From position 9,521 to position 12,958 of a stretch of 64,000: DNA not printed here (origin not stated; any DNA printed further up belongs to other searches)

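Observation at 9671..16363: rpoB and rpoC fused into one 2,230-codon reading frame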

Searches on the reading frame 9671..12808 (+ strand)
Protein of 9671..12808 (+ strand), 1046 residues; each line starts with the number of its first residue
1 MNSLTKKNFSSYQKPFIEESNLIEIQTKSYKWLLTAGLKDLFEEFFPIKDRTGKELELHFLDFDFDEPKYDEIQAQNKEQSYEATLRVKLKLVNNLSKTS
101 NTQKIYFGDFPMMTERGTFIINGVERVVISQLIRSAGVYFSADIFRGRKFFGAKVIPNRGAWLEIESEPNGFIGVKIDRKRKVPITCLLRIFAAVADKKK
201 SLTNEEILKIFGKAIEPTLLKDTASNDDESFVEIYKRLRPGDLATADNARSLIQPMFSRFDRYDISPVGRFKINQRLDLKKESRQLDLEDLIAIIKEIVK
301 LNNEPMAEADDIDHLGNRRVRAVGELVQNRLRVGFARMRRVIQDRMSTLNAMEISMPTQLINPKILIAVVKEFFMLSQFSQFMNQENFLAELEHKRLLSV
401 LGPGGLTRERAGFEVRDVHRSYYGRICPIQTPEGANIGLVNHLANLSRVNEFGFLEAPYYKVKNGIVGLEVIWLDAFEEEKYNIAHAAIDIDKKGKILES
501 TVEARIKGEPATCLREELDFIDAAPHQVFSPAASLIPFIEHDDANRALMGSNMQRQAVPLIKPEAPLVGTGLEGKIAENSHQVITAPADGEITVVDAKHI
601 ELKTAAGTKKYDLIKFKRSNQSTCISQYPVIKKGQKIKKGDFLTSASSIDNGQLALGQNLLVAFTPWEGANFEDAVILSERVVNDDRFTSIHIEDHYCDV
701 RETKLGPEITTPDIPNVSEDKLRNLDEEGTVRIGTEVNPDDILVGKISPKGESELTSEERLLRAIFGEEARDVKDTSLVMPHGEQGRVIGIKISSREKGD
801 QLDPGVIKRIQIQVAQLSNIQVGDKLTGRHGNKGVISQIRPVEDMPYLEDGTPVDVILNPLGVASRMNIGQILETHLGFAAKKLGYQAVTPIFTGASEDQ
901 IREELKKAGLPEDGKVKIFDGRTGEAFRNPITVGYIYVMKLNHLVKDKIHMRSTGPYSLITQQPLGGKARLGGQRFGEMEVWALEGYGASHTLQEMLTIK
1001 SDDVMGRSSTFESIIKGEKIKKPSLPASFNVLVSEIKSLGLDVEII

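Call 43: find_homologous_proteins(query=window:9671-12808:+, max_evalue=1e-100)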
Query window:9671-12808:+ (1046 aa): 7997 proteins with E <= 1e-100 among 8000 candidates; the best 120 are listed.
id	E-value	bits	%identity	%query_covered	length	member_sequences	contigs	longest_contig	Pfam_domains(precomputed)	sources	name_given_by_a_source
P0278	0.0e+0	2209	94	100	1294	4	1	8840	PF04565.22,PF04561.20,PF04560.26,PF10385.15,PF04997.18,PF04563.21,PF00562.34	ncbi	ncbi:MAG: DNA-directed RNA polymerase subunit beta, partial [Candidatus Paceibacterota bacterium]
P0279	0.0e+0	2059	85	100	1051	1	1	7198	PF04565.22,PF04561.20,PF04560.26,PF10385.15,PF04563.21,PF00562.34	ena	-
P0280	0.0e+0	1687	72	99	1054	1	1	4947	PF04565.22,PF04561.20,PF04560.26,PF10385.15,PF04563.21,PF00562.34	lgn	-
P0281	0.0e+0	1670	70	99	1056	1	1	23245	PF04565.22,PF04561.20,PF04560.26,PF10385.15,PF04563.21,PF00562.34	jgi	jgi:DNA-directed RNA polymerase subunit beta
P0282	0.0e+0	1667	71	99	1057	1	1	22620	PF04565.22,PF04561.20,PF04560.26,PF10385.15,PF04563.21,PF00562.34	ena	-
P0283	0.0e+0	1665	69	100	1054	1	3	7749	PF04565.22,PF04561.20,PF04560.26,PF10385.15,PF04563.21,PF00562.34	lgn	-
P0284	0.0e+0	1663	70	99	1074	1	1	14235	PF04565.22,PF04561.20,PF04560.26,PF10385.15,PF04563.21,PF00562.34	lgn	-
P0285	0.0e+0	1661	69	100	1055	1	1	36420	PF04565.22,PF04561.20,PF04560.26,PF10385.15,PF04563.21,PF00562.34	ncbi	-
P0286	0.0e+0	1657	70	99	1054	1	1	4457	PF04565.22,PF04561.20,PF04560.26,PF10385.15,PF04563.21,PF00562.34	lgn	-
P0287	0.0e+0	1656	71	99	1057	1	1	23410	PF04565.22,PF04561.20,PF04560.26,PF10385.15,PF04563.21,PF00562.34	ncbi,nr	ncbi:MAG: DNA-directed RNA polymerase subunit beta [Candidatus Brennerbacteria bacterium]|nr:DNA-dir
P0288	0.0e+0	1652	69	100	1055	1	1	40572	PF04565.22,PF04561.20,PF04560.26,PF10385.15,PF04563.21,PF00562.34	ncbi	-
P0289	0.0e+0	1651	69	100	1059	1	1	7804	PF04565.22,PF04561.20,PF04560.26,PF10385.15,PF04563.21,PF00562.34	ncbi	-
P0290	0.0e+0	1648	70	100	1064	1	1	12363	PF04565.22,PF04561.20,PF04560.26,PF10385.15,PF04563.21,PF00562.34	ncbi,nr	ncbi:MAG: DNA-directed RNA polymerase subunit beta [Parcubacteria group bacterium]|nr:DNA-directed R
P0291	0.0e+0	1645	70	100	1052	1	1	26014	PF04565.22,PF04561.20,PF04560.26,PF10385.15,PF04563.21,PF00562.34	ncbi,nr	ncbi:MAG: DNA-directed RNA polymerase subunit beta [Candidatus Pacebacteria bacterium]|nr:DNA-direct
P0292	0.0e+0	1645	69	100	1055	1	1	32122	PF04565.22,PF04561.20,PF04560.26,PF10385.15,PF04563.21,PF00562.34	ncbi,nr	ncbi:MAG: DNA-directed RNA polymerase subunit beta [bacterium]|nr:DNA-directed RNA polymerase subuni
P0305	0.0e+0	1631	69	99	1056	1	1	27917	PF04565.22,PF04561.20,PF04560.26,PF10385.15,PF04563.21,PF00562.34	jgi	-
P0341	0.0e+0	1617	68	100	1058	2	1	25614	PF04565.22,PF04561.20,PF04560.26,PF10385.15,PF04563.21,PF00562.34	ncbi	ncbi:MAG: DNA-directed RNA polymerase subunit beta [Candidatus Paceibacterota bacterium]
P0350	0.0e+0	1614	68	99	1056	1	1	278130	PF04565.22,PF04561.20,PF04560.26,PF10385.15,PF04563.21,PF00562.34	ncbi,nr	ncbi:MAG: DNA-directed RNA polymerase subunit beta [Candidatus Jorgensenbacteria bacterium]|nr:DNA-d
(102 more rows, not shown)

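Call 45: find_encoding_contigs(protein=P0279, flank=5000, max_places=3)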
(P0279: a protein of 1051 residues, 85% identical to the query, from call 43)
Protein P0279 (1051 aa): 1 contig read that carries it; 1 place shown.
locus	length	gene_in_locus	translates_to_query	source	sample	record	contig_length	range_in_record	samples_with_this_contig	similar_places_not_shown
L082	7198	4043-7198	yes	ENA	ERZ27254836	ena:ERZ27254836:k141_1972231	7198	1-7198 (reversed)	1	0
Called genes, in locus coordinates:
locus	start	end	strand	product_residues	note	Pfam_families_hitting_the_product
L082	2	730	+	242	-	?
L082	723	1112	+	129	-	PF03852:Vsr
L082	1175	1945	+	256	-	-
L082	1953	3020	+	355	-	PF01098:FTSW_RODA_SPOVE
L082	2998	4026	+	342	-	PF02618:YceG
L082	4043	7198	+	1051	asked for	PF04563:RNA_pol_Rpb2_1, PF04561:RNA_pol_Rpb2_2, PF04565:RNA_pol_Rpb2_3, PF10385:RNA_pol_Rpb2_45, PF00562:RNA_pol_Rpb2_6, PF04560:RNA_pol_Rpb2_7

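Call 46: find_encoding_contigs(protein=P0280, flank=5000, max_places=3)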
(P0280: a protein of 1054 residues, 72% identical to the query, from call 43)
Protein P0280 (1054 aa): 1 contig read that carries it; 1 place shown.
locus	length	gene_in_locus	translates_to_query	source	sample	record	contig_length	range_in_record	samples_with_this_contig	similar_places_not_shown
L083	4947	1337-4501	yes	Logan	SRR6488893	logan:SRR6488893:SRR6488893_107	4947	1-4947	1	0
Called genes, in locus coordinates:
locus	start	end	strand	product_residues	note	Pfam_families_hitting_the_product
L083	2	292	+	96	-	?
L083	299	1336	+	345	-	PF02618:YceG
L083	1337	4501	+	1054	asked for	PF04563:RNA_pol_Rpb2_1, PF04561:RNA_pol_Rpb2_2, PF04565:RNA_pol_Rpb2_3, PF10385:RNA_pol_Rpb2_45, PF00562:RNA_pol_Rpb2_6, PF04560:RNA_pol_Rpb2_7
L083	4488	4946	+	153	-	?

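Call 53: find_encoding_contigs(protein=P0341, flank=4500, max_places=1)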
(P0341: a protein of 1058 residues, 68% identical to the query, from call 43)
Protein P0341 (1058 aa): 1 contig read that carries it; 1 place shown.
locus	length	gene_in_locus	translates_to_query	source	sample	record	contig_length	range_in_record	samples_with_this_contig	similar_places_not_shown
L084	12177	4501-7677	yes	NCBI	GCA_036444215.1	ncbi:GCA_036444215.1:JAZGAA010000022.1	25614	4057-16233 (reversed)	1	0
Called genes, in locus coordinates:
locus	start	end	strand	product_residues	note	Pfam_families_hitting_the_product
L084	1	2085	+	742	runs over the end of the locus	-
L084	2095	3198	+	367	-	PF01098:FTSW_RODA_SPOVE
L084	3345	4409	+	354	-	PF02618:YceG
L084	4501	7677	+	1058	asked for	PF04563:RNA_pol_Rpb2_1, PF04561:RNA_pol_Rpb2_2, PF04565:RNA_pol_Rpb2_3, PF10385:RNA_pol_Rpb2_45, PF00562:RNA_pol_Rpb2_6, PF04560:RNA_pol_Rpb2_7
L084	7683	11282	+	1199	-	PF04997:RNA_pol_Rpb1_1, PF00623:RNA_pol_Rpb1_2, PF04983:RNA_pol_Rpb1_3, PF04998:RNA_pol_Rpb1_5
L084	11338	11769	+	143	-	PF01250:Ribosomal_S6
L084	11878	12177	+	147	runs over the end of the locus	PF00436:SSB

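Call 54: find_encoding_contigs(protein=P0305, flank=4500, max_places=1)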
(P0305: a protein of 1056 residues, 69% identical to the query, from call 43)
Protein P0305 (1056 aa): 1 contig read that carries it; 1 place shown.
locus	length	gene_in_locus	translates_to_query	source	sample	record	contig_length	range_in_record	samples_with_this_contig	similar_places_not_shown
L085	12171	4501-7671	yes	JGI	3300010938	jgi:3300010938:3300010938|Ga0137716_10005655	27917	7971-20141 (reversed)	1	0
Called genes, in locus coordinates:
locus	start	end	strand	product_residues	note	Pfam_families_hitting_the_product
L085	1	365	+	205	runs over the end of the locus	PF04138:GtrA_DPMS_TM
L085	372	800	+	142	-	PF00535:Glycos_transf_2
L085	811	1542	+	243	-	PF00121:TIM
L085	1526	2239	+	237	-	-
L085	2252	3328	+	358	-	PF01098:FTSW_RODA_SPOVE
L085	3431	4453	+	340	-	PF02618:YceG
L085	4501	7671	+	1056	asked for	PF04563:RNA_pol_Rpb2_1, PF04561:RNA_pol_Rpb2_2, PF04565:RNA_pol_Rpb2_3, PF10385:RNA_pol_Rpb2_45, PF00562:RNA_pol_Rpb2_6, PF04560:RNA_pol_Rpb2_7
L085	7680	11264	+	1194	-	-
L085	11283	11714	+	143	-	PF01250:Ribosomal_S6 (weak)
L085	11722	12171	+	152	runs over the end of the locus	PF00436:SSB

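Call 55: find_encoding_contigs(protein=P0350, flank=4500, max_places=1)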
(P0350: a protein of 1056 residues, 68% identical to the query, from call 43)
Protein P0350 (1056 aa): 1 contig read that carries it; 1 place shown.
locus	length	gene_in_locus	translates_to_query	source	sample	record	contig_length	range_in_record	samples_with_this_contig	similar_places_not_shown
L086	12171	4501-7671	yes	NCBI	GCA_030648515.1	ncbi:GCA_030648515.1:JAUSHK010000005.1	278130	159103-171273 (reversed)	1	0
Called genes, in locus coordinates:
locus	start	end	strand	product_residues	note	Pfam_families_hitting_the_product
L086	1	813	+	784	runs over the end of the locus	PF26449:DUF8128, PF02534:T4SS-DNA_transf (faint), PF10412:TrwB_AAD_bind (faint), PF12696:TraG-D_C (weak)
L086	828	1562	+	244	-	PF00121:TIM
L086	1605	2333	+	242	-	-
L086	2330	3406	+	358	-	PF01098:FTSW_RODA_SPOVE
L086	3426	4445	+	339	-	PF02618:YceG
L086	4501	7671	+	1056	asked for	PF04563:RNA_pol_Rpb2_1, PF04561:RNA_pol_Rpb2_2, PF04565:RNA_pol_Rpb2_3, PF10385:RNA_pol_Rpb2_45, PF00562:RNA_pol_Rpb2_6, PF04560:RNA_pol_Rpb2_7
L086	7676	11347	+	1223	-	PF04997:RNA_pol_Rpb1_1, PF00623:RNA_pol_Rpb1_2, PF04983:RNA_pol_Rpb1_3, PF05000:RNA_pol_Rpb1_4 (weak), PF04998:RNA_pol_Rpb1_5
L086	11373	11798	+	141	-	PF01250:Ribosomal_S6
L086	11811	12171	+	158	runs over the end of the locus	PF00436:SSB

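Call 56: find_encoding_contigs(protein=P0287, flank=4500, max_places=1)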
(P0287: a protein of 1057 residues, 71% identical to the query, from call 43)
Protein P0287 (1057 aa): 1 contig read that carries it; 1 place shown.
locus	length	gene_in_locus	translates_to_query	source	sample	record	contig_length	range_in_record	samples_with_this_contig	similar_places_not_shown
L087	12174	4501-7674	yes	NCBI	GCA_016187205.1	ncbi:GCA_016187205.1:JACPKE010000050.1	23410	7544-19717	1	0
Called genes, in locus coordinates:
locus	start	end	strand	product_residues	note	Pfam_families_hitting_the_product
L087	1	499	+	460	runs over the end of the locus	PF00082:Peptidase_S8, PF13415:Beta-prop_FBX42, PF24681:Kelch_KLHDC2_KLHL20_DRC7, PF24981:Beta-prop_ATRN-LZTR1 (faint)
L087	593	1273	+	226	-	PF24681:Kelch_KLHDC2_KLHL20_DRC7, PF24981:Beta-prop_ATRN-LZTR1 (faint), PF13415:Beta-prop_FBX42 (weak)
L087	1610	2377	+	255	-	-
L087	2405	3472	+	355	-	PF01098:FTSW_RODA_SPOVE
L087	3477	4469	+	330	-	PF02618:YceG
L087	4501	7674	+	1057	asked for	PF04563:RNA_pol_Rpb2_1, PF04561:RNA_pol_Rpb2_2, PF04565:RNA_pol_Rpb2_3, PF10385:RNA_pol_Rpb2_45, PF00562:RNA_pol_Rpb2_6, PF04560:RNA_pol_Rpb2_7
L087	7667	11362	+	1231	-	PF04997:RNA_pol_Rpb1_1, PF00623:RNA_pol_Rpb1_2, PF04983:RNA_pol_Rpb1_3, PF05000:RNA_pol_Rpb1_4 (weak), PF04998:RNA_pol_Rpb1_5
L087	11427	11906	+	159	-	PF01250:Ribosomal_S6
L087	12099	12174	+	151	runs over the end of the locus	PF00436:SSB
